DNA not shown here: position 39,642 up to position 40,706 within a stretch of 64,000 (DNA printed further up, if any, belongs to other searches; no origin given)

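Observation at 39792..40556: SuhB looks like a natural pseudo-enzyme: three metal-binding Asp changed to Asn, gene kept full length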

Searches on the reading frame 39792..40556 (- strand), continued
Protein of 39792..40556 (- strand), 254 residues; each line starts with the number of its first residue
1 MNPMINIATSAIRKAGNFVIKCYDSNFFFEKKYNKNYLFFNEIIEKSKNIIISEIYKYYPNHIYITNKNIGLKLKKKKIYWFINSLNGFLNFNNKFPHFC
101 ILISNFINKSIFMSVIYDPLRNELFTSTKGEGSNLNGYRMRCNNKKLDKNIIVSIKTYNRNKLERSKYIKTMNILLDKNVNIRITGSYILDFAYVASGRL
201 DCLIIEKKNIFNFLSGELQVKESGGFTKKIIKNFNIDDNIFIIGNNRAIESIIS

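Call 32: find_encoding_contigs(protein=P0004, flank=10000, max_places=1)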
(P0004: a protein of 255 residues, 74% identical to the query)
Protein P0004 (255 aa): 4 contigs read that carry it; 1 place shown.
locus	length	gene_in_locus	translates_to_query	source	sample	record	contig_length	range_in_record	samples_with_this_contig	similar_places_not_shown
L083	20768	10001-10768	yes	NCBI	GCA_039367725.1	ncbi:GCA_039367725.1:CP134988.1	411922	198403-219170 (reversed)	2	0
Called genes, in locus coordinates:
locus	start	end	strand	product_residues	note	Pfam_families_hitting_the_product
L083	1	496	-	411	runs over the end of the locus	PF00364:Biotin_lipoyl, PF00198:2-oxoacid_dh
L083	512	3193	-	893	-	PF00676:E1_dh, PF02779:Transket_pyr, PF16870:OxoGdeHyase_C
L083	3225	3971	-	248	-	PF01784:DUF34_NIF3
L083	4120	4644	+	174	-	PF00258:Flavodoxin_1, PF12641:Flavodoxin_3, PF12724:Flavodoxin_5 (weak)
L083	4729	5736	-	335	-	PF00044:Gp_dh_N, PF02800:Gp_dh_C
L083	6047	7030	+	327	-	PF10282:Lactonase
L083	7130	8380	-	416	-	PF00464:SHMT, PF00155:Aminotran_1_2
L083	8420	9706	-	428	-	PF13393:tRNA-synt_His, PF00587:tRNA-synt_2b, PF03129:HGTP_anticodon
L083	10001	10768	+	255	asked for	PF00459:Inositol_P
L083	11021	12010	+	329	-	PF02885:Glycos_trans_3N (weak), PF00591:Glycos_transf_3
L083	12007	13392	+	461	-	PF00218:IGPS, PF00697:PRAI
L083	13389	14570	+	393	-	PF00291:PALP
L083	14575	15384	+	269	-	PF00290:Trp_syntA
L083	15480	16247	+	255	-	PF06790:UPF0259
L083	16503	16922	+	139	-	PF03061:4HBT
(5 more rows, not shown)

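Call 33: find_encoding_contigs(protein=P0005, flank=10000, max_places=1)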
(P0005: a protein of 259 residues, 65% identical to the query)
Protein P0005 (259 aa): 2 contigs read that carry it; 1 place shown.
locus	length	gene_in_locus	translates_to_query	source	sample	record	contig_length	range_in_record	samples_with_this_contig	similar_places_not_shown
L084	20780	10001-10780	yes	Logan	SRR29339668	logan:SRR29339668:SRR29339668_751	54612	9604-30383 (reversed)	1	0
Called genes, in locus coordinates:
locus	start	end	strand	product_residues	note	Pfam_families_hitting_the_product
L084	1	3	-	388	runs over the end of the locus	PF00364:Biotin_lipoyl, PF00198:2-oxoacid_dh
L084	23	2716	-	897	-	PF16078:2-oxogl_dehyd_N (weak), PF00676:E1_dh, PF02779:Transket_pyr, PF16870:OxoGdeHyase_C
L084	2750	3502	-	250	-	PF01784:DUF34_NIF3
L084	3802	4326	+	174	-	PF12641:Flavodoxin_3, PF00258:Flavodoxin_1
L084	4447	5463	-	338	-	PF00044:Gp_dh_N, PF02800:Gp_dh_C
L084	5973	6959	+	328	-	PF10282:Lactonase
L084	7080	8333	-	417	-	PF00464:SHMT, PF00155:Aminotran_1_2 (weak)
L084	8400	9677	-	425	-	PF00152:tRNA-synt_2 (faint), PF13393:tRNA-synt_His, PF00587:tRNA-synt_2b, PF03129:HGTP_anticodon (weak)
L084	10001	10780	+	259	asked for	PF00459:Inositol_P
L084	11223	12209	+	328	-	PF02885:Glycos_trans_3N (faint), PF00591:Glycos_transf_3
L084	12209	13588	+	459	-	PF00218:IGPS, PF01729:QRPTase_C (faint), PF00697:PRAI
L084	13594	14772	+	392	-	PF00291:PALP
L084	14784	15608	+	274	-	PF00290:Trp_syntA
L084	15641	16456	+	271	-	PF06790:UPF0259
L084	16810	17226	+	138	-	PF03061:4HBT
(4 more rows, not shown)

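Call 34: find_encoding_contigs(protein=P0006, flank=10000, max_places=1)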
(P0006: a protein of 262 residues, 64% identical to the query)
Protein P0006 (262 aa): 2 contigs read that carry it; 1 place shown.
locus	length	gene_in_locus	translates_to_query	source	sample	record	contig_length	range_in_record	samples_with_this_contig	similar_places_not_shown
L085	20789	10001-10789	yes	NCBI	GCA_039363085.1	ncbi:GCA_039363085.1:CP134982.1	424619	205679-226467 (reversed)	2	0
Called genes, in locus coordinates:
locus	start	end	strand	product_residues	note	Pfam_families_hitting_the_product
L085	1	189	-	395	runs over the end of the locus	PF00364:Biotin_lipoyl, PF00198:2-oxoacid_dh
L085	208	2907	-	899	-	PF16078:2-oxogl_dehyd_N, PF00676:E1_dh, PF02779:Transket_pyr, PF16870:OxoGdeHyase_C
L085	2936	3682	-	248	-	PF01784:DUF34_NIF3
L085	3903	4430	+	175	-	PF00258:Flavodoxin_1, PF12641:Flavodoxin_3, PF12724:Flavodoxin_5 (weak)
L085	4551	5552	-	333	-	PF00044:Gp_dh_N, PF02800:Gp_dh_C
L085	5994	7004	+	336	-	PF10282:Lactonase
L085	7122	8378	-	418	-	PF00464:SHMT, PF00155:Aminotran_1_2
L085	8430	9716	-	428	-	PF13393:tRNA-synt_His, PF00587:tRNA-synt_2b, PF03129:HGTP_anticodon (weak)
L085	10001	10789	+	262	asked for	PF00459:Inositol_P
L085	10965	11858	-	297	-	PF00892:EamA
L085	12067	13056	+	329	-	PF00591:Glycos_transf_3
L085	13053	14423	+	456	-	PF00218:IGPS, PF00697:PRAI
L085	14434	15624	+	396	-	PF00291:PALP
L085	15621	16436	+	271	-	PF00290:Trp_syntA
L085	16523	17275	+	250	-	PF06790:UPF0259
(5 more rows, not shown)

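Call 66: predict_structure(alignment_id=A2)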
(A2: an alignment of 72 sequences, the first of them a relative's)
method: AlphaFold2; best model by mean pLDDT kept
length: 254 residues; sequences in the alignment: 72
mean_pLDDT: 90.3   pTM: 0.90
mean pLDDT of the five models: 90.3, 90.0, 89.6, 89.2, 88.9
residues with pLDDT >= 90: 184; 70-90: 45; 50-70: 21; < 50: 4
segments of 3 or more residues with pLDDT < 50: 232-235
pLDDT, mean of each block of 10 residues (from residue 1): 93 98 76 67 96 98 93 92 96 93 97 98 98 98 80 85 82 91 93 98 93 98 94 59 94 90
secondary structure, 60 per line:
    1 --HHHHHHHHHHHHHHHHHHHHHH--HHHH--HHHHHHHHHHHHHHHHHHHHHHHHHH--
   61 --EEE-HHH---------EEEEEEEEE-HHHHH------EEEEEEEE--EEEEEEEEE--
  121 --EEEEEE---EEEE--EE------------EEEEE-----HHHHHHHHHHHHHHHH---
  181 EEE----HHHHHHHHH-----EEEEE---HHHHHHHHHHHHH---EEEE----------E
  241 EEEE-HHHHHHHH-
elements in order: H3-24 H27-30 H33-58 E63-65 E79-87 H89-93 E100-107 E110-118 E123-128 E132-135 E152-156 H162-177 E181-183 H188-196 E202-206 H210-222 E226-229 E240-244 H246-253

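Call 70: fold_search(model_id=the predicted structure, library=pdb)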
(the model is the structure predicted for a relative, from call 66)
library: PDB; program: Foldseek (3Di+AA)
matches with E <= 10: 1004; with E <= 0.001: 146
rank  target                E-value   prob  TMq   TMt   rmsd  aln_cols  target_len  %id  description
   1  9jfc_A                2.1e-22  1.00  0.87  0.82   3.4       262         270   25  Crystal structure of Pseudomonas aeruginosa SuhB complexed with Gallic acid in monoclinic space group (released 2025-09-10)
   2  2qfl                  2.8e-22  1.00  0.83  0.81   4.2       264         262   33  Structure of SuhB: Inositol monophosphatase and extragenic suppressor from E. coli (released 2007-07-24)
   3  6ib8_A                2.8e-22  1.00  0.82  0.80   3.9       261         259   33  Structure of a complex of SuhB and NusA AR2 domain (released 2019-04-17)
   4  6tqn_T                5.1e-22  1.00  0.84  0.84   3.5       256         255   35  rrn anti-termination complex without S4 (released 2020-08-05)
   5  6ib8_B                6.0e-22  1.00  0.79  0.74   4.9       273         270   32  Structure of a complex of SuhB and NusA AR2 domain (released 2019-04-17)
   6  9j90_B                2.2e-21  1.00  0.86  0.83   3.4       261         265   25  Crystal structure of Pseudomonas aeruginosa SuhB complexed with Gallic acid in orthorhombic space group (released 2025-08-27)
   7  6tqn_S                2.2e-21  1.00  0.83  0.79   3.4       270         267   31  rrn anti-termination complex without S4 (released 2020-08-05)
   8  8wip_A                3.2e-21  1.00  0.86  0.81   3.4       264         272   25  Crystal Structure of Pseudomonas aeruginosa SuhB in its apo form. (released 2024-10-02)
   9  6ib7                  3.2e-21  1.00  0.80  0.79   4.5       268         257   34  Structure of wild type SuhB (released 2019-04-17)
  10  8wdq_A                5.9e-21  1.00  0.82  0.77   4.4       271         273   25  Crystal Structure of Pseudomonas aeruginosa SuhB in complex with D-myo-inositol-1-phosphate (released 2024-09-18)
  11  9j90_A                7.0e-21  1.00  0.87  0.83   3.4       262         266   25  Crystal structure of Pseudomonas aeruginosa SuhB complexed with Gallic acid in orthorhombic space group (released 2025-08-27)
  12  3luz_A                1.4e-20  1.00  0.76  0.81   4.0       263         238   23  Crystal structure of extragenic suppressor protein suhB from Bartonella henselae, via combined iodide SAD molecular re (released 2010-03-02)
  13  2czh_A                1.9e-20  1.00  0.79  0.79   3.9       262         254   19  Crystal structure of human myo-inositol monophosphatase 2 (IMPA2) with phosphate ion (orthorhombic form) (released 2006-07-25)
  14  3lv0_A                4.5e-20  1.00  0.79  0.78   4.9       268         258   22  Crystal structure of extragenic suppressor protein suhB from Bartonella henselae, native (released 2010-03-02)
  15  2fvz_A                6.0e-20  1.00  0.78  0.81   3.7       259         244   19  Human Inositol Monophosphosphatase 2 (released 2006-02-21)
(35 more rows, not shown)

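Call 78: search_protein_representatives(alignment_id=A1)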
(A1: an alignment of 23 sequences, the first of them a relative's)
Query: 23 sequences, 261 profile positions. Proteins with E-value up to 0.001 (for the whole library): 25230; up to 1e-10: 12551; up to 1e-30: 1669. The best 150 are listed.
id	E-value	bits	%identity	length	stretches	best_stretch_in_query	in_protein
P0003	1.7e-105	368.3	-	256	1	1-255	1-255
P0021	2.0e-102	358.3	-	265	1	1-259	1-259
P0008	6.6e-102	356.6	-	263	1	1-260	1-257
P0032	1.5e-94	332.5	-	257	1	1-256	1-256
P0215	4.8e-91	321.0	-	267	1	1-260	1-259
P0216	2.2e-90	318.8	-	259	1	1-257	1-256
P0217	3.0e-89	315.1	-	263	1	1-260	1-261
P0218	4.1e-87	308.1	-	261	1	1-258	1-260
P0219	7.5e-87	307.2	-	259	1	1-257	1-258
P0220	2.2e-86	305.7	-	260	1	1-259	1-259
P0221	1.0e-85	303.5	-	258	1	1-259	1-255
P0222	2.7e-82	292.3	-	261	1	1-258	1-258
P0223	4.0e-82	291.7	-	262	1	1-258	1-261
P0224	2.3e-80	285.9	-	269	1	1-260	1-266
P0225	3.8e-79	282.0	-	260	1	1-258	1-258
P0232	1.1e-75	270.6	-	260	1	1-259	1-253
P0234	2.1e-74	266.4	-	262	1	1-260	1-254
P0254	6.5e-64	232.0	-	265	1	1-257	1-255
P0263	4.2e-61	222.8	-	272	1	1-256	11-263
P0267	6.4e-60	219.0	-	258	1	1-259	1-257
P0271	3.2e-59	216.7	-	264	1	4-259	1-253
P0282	5.4e-57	209.4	-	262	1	1-259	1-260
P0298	7.5e-55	202.3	-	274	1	2-256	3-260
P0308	7.0e-54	199.2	-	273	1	2-253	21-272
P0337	4.8e-51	189.9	-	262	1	3-259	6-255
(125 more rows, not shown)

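Call 80: list_cluster_members(proteins=[P0232, P0234, P0254, P0263, P0267, P0271, P0282, P0298, P0308, P0337])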
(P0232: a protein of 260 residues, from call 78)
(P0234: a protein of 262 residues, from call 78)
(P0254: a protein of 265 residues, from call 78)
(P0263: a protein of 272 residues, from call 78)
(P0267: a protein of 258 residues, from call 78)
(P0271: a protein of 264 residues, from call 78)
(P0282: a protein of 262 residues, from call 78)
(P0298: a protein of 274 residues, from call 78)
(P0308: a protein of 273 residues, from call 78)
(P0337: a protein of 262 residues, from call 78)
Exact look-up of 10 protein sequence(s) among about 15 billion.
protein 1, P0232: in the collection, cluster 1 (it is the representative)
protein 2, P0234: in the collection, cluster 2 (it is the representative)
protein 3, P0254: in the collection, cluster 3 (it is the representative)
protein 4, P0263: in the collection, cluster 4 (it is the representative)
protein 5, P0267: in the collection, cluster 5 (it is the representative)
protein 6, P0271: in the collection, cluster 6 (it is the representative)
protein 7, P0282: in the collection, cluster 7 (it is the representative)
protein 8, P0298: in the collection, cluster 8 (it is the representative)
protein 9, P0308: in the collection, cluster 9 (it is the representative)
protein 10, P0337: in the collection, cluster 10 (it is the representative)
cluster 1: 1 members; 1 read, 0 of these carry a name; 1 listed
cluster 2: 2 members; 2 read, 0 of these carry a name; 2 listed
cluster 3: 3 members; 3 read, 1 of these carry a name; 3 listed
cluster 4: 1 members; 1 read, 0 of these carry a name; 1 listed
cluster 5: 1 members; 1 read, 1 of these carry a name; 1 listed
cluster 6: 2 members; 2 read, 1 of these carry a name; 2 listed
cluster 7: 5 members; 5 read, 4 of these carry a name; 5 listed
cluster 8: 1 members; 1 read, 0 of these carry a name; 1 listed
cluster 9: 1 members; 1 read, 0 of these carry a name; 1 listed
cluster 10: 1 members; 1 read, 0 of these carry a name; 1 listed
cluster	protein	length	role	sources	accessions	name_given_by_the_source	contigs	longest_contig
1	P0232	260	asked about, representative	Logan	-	-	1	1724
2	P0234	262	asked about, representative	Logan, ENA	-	-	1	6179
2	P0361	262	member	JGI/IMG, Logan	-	-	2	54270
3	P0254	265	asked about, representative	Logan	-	-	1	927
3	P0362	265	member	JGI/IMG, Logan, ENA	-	myo-inositol-1(or 4)-monophosphatase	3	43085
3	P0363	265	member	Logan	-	-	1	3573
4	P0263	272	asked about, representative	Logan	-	-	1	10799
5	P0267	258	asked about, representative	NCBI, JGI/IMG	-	myo-inositol-1(or 4)-monophosphatase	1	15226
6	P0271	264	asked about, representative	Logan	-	-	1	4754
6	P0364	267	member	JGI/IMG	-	myo-inositol-1(or 4)-monophosphatase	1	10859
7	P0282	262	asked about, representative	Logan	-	-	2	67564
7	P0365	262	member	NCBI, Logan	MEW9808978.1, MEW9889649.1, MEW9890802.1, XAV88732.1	MAG: inositol monophosphatase family protein [Candidatus Symbiodolus clandestinus]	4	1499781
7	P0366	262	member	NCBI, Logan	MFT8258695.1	MAG: inositol monophosphatase family protein [Candidatus Symbiodolus clandestinus]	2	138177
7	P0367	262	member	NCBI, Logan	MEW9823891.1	MAG: inositol monophosphatase family protein [Candidatus Symbiodolus clandestinus]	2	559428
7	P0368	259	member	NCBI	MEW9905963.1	MAG: inositol monophosphatase family protein [Candidatus Symbiodolus clandestinus]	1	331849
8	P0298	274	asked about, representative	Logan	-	-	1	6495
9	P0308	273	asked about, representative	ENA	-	-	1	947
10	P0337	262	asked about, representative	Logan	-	-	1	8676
